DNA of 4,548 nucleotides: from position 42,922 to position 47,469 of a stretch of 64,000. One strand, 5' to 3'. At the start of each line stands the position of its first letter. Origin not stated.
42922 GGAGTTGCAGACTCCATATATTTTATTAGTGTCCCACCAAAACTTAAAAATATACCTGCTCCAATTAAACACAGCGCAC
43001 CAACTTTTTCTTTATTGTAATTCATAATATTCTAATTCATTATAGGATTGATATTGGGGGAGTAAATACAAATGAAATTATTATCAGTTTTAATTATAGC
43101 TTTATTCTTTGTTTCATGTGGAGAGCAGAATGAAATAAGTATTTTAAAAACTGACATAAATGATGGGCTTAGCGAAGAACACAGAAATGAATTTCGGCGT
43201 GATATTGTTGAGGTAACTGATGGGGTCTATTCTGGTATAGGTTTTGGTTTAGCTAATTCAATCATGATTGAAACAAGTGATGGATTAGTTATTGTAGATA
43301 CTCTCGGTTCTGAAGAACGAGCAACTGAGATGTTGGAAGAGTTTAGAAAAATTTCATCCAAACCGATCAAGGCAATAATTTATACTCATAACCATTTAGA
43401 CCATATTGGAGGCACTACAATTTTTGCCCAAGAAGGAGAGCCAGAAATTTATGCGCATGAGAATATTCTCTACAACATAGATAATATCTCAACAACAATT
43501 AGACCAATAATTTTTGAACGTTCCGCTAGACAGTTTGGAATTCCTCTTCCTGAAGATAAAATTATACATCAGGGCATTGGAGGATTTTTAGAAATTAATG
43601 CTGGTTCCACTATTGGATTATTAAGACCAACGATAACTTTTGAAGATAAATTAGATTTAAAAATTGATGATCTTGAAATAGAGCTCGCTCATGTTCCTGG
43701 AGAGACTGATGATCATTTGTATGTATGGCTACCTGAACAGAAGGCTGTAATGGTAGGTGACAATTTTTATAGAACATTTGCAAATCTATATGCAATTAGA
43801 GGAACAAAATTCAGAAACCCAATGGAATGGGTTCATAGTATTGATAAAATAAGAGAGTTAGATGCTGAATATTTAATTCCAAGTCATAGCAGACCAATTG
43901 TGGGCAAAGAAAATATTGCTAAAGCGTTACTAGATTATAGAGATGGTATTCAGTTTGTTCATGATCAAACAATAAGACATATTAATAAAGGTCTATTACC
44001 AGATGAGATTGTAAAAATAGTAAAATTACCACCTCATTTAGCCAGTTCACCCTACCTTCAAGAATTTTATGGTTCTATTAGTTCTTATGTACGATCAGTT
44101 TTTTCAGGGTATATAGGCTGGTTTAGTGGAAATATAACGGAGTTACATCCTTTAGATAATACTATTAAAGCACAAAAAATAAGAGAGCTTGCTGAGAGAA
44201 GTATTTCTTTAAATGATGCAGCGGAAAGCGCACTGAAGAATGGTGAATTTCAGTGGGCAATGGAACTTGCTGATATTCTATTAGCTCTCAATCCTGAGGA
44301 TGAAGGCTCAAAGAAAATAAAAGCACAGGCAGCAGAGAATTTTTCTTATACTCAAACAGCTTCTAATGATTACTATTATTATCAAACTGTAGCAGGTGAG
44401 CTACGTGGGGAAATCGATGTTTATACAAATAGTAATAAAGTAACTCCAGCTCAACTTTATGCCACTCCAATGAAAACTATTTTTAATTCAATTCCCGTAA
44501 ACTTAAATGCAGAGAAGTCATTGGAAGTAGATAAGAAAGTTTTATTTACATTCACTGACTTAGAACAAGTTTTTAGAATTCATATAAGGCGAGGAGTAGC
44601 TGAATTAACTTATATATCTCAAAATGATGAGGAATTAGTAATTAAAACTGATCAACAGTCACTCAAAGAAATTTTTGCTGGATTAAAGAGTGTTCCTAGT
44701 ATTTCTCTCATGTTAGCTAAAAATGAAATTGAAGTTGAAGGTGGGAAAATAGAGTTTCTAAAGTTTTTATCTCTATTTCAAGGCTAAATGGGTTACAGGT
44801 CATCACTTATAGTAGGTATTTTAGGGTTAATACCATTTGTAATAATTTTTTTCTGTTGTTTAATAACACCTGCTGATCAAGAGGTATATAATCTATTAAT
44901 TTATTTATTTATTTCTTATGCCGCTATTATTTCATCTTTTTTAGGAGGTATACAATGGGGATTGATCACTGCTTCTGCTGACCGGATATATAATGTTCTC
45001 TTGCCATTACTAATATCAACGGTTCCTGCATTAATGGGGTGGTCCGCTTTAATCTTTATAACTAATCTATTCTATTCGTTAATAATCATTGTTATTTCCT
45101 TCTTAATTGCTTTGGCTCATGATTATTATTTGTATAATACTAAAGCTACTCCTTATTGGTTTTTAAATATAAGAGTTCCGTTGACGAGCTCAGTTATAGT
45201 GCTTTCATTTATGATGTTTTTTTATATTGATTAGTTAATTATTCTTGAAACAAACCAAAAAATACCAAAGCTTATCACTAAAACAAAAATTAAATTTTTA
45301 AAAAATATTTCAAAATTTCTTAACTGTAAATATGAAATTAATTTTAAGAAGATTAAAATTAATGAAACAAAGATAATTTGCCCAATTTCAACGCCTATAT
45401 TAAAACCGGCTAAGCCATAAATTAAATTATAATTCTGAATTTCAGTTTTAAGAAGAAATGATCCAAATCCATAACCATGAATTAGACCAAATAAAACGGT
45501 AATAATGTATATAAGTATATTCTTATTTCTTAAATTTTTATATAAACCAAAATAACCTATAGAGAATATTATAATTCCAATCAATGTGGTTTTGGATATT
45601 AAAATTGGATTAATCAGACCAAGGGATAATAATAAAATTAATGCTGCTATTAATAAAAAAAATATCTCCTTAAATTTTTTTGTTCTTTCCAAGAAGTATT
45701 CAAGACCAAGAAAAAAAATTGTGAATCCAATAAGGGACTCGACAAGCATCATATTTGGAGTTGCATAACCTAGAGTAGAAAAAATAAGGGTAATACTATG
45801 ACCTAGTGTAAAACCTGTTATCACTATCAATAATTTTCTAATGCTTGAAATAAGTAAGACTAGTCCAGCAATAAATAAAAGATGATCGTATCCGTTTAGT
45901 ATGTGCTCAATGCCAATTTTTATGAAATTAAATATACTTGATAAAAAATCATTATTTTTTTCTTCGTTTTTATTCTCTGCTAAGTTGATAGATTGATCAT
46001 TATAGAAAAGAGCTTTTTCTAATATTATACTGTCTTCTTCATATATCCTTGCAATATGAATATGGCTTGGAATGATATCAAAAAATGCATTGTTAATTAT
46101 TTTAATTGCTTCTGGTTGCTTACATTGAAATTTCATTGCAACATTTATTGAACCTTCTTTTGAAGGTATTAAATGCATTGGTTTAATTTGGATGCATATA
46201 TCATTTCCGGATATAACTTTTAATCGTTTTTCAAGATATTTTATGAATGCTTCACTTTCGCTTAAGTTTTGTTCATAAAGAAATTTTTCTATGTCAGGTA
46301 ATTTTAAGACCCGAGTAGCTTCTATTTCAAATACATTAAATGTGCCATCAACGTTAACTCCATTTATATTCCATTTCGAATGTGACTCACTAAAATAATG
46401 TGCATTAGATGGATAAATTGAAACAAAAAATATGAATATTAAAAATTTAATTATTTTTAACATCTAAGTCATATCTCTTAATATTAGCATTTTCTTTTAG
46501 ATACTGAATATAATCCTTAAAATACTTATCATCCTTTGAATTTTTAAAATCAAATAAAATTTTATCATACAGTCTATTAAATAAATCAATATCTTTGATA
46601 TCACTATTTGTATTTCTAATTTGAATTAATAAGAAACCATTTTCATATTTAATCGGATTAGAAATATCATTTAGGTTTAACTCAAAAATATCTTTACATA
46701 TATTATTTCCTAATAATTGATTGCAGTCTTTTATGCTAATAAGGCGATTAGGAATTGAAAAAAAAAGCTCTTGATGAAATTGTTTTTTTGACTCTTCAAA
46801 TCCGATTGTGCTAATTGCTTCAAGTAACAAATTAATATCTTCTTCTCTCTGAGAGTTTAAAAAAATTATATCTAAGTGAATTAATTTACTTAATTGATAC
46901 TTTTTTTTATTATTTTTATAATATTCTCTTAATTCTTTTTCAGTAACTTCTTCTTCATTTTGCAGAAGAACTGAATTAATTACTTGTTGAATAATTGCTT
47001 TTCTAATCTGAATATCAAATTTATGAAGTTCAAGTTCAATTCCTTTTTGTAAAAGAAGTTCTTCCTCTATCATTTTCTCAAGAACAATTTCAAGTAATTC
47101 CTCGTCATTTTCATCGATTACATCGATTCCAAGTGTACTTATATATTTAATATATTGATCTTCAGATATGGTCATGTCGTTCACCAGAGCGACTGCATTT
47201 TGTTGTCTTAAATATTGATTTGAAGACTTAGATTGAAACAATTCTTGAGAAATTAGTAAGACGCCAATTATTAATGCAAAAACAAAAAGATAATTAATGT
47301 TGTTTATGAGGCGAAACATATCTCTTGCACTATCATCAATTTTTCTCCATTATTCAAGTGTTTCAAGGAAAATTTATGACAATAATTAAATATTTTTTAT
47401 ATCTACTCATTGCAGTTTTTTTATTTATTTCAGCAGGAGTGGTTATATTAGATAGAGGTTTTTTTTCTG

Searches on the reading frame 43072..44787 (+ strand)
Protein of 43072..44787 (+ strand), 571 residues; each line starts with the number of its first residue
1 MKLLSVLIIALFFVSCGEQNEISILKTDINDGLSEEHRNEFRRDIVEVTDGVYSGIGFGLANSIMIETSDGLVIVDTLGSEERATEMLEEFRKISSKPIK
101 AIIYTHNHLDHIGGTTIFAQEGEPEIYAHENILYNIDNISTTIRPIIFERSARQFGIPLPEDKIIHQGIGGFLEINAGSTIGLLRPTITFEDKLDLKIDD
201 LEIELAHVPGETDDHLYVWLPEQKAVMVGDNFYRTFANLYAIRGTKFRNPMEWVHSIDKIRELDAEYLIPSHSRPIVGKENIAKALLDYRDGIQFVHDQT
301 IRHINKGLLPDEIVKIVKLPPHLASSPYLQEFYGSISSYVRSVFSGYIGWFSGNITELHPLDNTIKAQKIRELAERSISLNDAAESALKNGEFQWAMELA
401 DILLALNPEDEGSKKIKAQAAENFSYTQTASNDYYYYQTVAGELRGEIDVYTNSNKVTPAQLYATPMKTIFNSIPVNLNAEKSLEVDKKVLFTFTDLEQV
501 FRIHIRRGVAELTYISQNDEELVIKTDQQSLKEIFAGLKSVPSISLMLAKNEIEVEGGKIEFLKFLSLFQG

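Call 48: search_protein_families(library=pfam, proteins=[window:43072-44787:+], max_evalue=0.00001)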
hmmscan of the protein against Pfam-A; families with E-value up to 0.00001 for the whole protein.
window:43072-44787:+ (571 aa): 3 families
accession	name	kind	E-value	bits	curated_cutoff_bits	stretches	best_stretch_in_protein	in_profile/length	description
PF14863.12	Alkyl_sulf_dimr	-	2.2e-32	112.8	26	1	310-446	2-138/139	Alkyl sulfatase dimerisation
PF00753.33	Lactamase_B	-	3e-25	89.8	22.7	1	57-272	2-196/196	Metallo-beta-lactamase superfamily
PF14864.11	Alkyl_sulf_C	-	1.4e-09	38.7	27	1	457-569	3-113/125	Alkyl sulfatase C-terminal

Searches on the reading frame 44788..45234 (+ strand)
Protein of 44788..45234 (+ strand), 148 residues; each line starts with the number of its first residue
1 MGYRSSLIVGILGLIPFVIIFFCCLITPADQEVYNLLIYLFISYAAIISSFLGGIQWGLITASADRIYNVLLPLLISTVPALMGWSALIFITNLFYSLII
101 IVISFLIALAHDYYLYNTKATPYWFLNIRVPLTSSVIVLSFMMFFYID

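Call 48: search_protein_families(library=pfam, proteins=[window:44788-45234:+], max_evalue=0.00001)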
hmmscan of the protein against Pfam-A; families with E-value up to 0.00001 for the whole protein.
window:44788-45234:+ (148 aa): 1 family
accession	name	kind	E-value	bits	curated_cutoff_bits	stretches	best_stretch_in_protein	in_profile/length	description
PF11911.13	DUF3429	-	1.4e-24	87.4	39.1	1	5-143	4-142/144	Protein of unknown function (DUF3429)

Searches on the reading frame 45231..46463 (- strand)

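Call 9: search_protein_families(library=pfam, proteins=[window:45231-46463:-])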
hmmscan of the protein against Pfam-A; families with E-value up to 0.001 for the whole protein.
window:45231-46463:- (410 aa): 2 families
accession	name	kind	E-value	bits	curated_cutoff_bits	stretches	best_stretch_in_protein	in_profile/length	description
PF13795.12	HupE_UreJ_2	-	2.1e-36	125.4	24.5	2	180-269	1-93/156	HupE / UreJ protein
PF04955.18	HupE_UreJ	-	4.7e-05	23.4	23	0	184-274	25-112/179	HupE / UreJ protein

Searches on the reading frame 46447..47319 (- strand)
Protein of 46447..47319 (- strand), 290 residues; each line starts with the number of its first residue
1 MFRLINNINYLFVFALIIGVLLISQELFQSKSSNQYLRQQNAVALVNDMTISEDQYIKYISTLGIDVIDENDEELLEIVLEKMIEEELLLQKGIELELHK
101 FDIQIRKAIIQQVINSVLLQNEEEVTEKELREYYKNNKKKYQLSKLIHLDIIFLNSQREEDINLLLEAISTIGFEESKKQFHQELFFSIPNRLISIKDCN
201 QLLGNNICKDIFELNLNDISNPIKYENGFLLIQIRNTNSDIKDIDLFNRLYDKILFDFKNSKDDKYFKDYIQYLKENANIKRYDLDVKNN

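Call 9: search_protein_families(library=pfam, proteins=[window:46447-47319:-])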
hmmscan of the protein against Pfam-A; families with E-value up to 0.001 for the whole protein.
window:46447-47319:- (290 aa): 2 families
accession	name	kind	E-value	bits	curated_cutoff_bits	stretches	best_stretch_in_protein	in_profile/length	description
PF13145.12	Rotamase_2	-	3.4e-10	41.2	27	1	125-238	1-109/121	PPIC-type PPIASE domain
PF13624.11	SurA_N_3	-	0.00037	20.8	27.2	0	5-137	5-141/162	SurA-like N-terminal domain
